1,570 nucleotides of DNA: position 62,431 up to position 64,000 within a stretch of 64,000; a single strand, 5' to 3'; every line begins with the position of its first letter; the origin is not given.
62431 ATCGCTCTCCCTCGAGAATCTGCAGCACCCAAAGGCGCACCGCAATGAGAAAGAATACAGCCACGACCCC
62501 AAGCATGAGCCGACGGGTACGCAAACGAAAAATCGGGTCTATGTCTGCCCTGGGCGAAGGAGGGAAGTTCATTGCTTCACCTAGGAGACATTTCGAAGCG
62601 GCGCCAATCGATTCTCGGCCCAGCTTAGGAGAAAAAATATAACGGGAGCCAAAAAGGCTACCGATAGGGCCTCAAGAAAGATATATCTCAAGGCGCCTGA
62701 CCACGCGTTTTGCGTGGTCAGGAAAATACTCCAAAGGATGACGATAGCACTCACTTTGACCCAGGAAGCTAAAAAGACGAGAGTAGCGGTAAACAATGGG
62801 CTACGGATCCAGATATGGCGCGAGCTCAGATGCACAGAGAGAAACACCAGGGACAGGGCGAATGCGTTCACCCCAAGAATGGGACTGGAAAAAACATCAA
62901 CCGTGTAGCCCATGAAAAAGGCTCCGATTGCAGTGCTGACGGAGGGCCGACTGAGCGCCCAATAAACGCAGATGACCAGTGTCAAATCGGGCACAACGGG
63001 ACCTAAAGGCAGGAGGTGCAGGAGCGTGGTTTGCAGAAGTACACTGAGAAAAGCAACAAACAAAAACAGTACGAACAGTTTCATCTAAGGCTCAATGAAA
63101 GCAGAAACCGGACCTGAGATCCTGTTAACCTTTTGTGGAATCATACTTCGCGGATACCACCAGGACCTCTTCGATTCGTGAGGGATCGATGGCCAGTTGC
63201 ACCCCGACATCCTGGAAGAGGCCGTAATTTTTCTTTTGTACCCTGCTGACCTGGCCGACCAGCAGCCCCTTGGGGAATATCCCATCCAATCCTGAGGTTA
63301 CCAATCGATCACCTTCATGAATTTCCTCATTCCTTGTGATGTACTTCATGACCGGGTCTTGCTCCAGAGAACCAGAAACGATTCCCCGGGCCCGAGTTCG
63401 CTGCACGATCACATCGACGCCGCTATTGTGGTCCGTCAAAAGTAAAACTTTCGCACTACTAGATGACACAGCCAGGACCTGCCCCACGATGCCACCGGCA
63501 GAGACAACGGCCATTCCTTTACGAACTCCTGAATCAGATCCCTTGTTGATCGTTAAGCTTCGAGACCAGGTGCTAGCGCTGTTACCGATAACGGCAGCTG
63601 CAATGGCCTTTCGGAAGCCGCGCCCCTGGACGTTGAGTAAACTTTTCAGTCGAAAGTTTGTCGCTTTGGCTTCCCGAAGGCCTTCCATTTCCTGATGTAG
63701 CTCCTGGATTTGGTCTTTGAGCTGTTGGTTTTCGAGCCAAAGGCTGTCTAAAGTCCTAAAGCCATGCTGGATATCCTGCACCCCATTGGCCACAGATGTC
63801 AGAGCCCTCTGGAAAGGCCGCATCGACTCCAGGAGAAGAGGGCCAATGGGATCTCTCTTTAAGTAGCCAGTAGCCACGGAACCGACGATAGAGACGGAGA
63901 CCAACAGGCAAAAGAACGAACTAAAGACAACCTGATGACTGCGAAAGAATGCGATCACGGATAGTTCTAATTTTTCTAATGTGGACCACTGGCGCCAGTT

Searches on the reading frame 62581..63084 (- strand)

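Call 100: search_protein_families(library=pfam, proteins=[window:62581-63084:-], max_evalue=0.001)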
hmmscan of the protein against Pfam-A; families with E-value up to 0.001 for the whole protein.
window:62581-63084:- (167 aa): 1 family
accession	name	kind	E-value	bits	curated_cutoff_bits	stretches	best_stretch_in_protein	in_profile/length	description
PF04093.17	MreD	-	9.2e-10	39.3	24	1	4-153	7-155/158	rod shape-determining protein MreD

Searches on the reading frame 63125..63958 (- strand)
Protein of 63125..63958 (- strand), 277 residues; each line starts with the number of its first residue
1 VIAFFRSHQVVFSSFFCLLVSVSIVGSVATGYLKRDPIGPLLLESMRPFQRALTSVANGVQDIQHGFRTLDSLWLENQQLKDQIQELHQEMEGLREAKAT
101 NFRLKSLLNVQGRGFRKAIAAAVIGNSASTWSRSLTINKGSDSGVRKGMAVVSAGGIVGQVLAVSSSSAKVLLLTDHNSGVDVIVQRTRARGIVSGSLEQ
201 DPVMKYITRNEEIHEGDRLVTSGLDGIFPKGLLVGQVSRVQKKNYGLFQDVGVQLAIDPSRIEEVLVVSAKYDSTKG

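Call 100: search_protein_families(library=pfam, proteins=[window:63125-63958:-], max_evalue=0.001)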
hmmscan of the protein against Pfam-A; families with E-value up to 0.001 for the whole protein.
window:63125-63958:- (277 aa): 1 family
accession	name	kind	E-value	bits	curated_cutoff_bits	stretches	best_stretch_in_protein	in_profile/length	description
PF04085.20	MreC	-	2.1e-49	167.5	28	1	123-268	1-146/147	Rod shape-determining protein MreC, barrel core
